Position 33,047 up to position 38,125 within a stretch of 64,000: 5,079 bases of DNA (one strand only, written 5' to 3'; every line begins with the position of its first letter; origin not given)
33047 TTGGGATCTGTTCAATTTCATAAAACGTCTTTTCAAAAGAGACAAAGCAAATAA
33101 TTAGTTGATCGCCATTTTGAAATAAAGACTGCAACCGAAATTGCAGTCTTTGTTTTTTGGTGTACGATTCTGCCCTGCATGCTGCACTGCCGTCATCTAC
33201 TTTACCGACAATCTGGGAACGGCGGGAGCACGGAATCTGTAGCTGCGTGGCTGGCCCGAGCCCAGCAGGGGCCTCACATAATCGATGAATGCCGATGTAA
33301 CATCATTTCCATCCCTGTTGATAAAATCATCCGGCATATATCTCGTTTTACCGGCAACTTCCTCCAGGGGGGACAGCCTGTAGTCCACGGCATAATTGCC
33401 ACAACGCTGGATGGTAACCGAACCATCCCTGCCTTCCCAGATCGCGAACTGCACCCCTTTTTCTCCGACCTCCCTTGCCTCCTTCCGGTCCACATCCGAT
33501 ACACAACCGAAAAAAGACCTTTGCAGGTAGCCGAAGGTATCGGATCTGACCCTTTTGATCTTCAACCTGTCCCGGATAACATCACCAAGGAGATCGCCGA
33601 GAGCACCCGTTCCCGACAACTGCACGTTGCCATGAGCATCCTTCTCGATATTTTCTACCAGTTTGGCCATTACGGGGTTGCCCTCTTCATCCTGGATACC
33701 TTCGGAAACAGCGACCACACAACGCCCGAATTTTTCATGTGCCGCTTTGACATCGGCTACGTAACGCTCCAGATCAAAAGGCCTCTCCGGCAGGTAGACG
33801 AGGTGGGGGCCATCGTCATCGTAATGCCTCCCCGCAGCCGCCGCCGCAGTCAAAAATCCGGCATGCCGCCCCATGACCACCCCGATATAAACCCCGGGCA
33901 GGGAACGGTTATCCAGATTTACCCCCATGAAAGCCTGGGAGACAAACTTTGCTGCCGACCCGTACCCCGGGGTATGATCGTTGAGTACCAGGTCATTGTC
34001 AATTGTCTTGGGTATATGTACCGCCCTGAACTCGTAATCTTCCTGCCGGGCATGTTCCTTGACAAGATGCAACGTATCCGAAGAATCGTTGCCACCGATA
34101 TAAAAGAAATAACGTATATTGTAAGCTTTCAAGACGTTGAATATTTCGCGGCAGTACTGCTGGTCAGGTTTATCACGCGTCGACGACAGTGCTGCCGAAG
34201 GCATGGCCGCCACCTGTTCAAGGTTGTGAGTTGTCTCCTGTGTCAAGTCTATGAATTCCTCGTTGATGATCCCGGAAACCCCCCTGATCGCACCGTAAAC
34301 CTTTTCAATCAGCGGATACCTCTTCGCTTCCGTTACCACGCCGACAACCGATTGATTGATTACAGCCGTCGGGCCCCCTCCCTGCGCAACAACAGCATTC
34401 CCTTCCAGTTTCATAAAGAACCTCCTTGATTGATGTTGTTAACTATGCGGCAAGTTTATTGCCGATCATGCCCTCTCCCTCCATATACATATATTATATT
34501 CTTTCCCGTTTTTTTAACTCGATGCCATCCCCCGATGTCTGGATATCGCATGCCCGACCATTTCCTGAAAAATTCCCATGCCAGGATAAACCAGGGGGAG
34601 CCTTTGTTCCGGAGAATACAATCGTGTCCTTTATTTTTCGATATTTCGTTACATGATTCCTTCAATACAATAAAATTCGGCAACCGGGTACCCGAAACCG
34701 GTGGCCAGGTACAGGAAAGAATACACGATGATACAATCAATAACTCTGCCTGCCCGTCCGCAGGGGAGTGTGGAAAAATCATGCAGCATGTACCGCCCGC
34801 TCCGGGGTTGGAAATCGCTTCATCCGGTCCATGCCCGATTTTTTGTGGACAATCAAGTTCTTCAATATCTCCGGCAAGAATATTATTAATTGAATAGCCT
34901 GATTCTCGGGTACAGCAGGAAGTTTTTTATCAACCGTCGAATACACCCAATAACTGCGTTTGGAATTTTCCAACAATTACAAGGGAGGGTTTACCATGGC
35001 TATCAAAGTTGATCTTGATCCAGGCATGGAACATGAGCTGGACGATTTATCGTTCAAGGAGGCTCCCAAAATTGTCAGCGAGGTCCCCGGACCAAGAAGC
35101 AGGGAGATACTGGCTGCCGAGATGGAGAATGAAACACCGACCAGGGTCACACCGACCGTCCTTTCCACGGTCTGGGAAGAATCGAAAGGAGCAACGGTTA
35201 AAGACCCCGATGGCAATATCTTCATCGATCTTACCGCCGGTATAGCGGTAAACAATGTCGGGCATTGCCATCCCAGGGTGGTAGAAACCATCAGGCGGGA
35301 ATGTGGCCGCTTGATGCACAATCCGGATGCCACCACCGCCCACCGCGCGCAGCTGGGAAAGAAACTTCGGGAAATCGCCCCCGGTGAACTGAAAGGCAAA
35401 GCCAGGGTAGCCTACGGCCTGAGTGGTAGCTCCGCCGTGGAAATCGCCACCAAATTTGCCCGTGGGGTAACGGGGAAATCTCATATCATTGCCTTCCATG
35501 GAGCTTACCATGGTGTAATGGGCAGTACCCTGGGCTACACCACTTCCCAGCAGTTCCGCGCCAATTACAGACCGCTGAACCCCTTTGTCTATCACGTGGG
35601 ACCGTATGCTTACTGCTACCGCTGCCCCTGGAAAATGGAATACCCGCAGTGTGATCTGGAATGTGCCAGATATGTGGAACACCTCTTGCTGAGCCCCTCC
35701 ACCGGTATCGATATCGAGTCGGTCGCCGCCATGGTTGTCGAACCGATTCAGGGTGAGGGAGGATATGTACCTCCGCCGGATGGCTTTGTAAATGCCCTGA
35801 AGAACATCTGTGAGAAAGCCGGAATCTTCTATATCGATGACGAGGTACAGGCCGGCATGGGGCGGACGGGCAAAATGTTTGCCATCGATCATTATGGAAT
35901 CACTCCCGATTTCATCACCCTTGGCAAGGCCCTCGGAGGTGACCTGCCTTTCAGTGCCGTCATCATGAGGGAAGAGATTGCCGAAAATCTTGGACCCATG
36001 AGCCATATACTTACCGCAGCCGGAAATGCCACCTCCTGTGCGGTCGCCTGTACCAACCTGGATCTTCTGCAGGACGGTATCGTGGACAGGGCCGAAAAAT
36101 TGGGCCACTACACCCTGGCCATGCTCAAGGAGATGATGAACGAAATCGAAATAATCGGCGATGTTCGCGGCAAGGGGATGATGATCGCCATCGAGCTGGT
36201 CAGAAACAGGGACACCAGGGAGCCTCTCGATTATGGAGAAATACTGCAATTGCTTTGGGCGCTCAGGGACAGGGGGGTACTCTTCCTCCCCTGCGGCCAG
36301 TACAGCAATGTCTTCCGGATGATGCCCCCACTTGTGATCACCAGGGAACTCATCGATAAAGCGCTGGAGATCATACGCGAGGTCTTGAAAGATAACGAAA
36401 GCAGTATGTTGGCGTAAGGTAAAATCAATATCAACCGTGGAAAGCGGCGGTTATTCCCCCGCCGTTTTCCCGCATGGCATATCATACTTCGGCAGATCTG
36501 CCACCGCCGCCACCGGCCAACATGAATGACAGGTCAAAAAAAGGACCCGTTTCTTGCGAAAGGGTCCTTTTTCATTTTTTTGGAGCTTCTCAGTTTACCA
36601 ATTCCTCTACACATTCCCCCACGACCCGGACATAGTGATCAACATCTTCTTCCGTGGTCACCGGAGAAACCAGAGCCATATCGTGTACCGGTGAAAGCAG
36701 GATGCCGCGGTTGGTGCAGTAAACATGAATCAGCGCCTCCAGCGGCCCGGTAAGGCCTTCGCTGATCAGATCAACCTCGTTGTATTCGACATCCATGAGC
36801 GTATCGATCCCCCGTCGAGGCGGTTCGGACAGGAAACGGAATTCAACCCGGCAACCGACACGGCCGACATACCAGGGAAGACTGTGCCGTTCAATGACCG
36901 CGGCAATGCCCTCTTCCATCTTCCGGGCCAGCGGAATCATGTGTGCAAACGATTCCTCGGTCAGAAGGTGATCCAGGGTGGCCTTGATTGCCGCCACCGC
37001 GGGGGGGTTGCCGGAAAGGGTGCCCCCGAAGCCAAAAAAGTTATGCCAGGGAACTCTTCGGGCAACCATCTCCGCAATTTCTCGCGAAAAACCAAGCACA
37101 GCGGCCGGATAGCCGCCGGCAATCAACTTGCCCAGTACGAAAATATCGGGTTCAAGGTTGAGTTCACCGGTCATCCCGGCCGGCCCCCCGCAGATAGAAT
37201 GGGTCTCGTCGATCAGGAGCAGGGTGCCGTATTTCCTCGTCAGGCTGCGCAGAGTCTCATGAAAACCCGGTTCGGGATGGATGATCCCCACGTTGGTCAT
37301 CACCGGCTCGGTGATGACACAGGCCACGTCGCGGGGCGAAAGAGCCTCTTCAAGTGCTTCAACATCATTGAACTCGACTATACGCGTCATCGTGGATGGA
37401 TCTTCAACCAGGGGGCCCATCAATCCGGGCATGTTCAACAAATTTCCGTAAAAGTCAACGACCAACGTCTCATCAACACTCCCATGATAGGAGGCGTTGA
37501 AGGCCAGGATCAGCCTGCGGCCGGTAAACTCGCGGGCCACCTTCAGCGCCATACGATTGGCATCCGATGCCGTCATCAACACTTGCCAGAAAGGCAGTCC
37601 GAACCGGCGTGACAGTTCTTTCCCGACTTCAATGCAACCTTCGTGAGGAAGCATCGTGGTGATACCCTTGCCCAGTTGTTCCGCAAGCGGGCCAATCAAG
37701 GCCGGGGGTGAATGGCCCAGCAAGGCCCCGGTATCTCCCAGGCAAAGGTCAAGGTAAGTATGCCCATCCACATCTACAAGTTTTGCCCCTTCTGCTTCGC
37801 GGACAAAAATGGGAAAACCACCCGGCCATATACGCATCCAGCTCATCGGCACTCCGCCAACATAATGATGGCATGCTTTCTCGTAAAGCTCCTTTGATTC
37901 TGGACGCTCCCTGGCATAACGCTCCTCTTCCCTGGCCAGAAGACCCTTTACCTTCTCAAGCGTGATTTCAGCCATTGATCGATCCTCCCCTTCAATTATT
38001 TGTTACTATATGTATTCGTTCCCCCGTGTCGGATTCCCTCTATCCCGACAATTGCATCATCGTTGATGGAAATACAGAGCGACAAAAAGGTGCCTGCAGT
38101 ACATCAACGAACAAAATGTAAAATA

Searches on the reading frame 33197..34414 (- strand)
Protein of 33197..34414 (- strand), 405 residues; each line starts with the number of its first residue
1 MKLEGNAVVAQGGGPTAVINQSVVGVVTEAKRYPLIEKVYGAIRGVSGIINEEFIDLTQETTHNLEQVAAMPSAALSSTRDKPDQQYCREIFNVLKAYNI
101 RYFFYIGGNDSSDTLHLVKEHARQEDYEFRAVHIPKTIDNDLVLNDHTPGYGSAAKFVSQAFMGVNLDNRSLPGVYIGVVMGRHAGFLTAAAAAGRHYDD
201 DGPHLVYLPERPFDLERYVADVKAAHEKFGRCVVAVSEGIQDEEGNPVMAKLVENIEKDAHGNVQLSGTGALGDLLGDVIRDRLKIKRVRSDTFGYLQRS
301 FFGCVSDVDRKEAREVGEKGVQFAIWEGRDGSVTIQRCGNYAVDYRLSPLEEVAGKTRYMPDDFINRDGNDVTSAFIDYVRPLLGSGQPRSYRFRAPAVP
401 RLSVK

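Call 57: search_protein_families(library=pfam, proteins=[window:33197-34414:-], max_evalue=0.000001)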
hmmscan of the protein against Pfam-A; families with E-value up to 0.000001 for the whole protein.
window:33197-34414:- (405 aa): 1 family
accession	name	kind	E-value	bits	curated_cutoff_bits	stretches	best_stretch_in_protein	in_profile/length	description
PF00365.25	PFK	-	1.6e-48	165.9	30.9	1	8-323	3-276/277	Phosphofructokinase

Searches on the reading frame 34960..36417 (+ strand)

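Call 57: search_protein_families(library=pfam, proteins=[window:34960-36417:+], max_evalue=0.000001)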
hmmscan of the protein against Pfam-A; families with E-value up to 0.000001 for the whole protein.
window:34960-36417:+ (485 aa): 1 family
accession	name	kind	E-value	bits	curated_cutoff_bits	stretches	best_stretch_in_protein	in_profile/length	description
PF00202.27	Aminotran_3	-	2.8e-97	326.4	30.5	1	69-476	10-403/403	Aminotransferase class-III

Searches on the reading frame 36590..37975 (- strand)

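Call 57: search_protein_families(library=pfam, proteins=[window:36590-37975:-], max_evalue=0.000001)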
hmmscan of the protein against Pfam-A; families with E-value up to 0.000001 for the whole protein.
window:36590-37975:- (461 aa): 1 family
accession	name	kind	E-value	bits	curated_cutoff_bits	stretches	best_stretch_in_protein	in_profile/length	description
PF00202.27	Aminotran_3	-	2e-43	149.1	30.5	1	54-357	9-326/403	Aminotransferase class-III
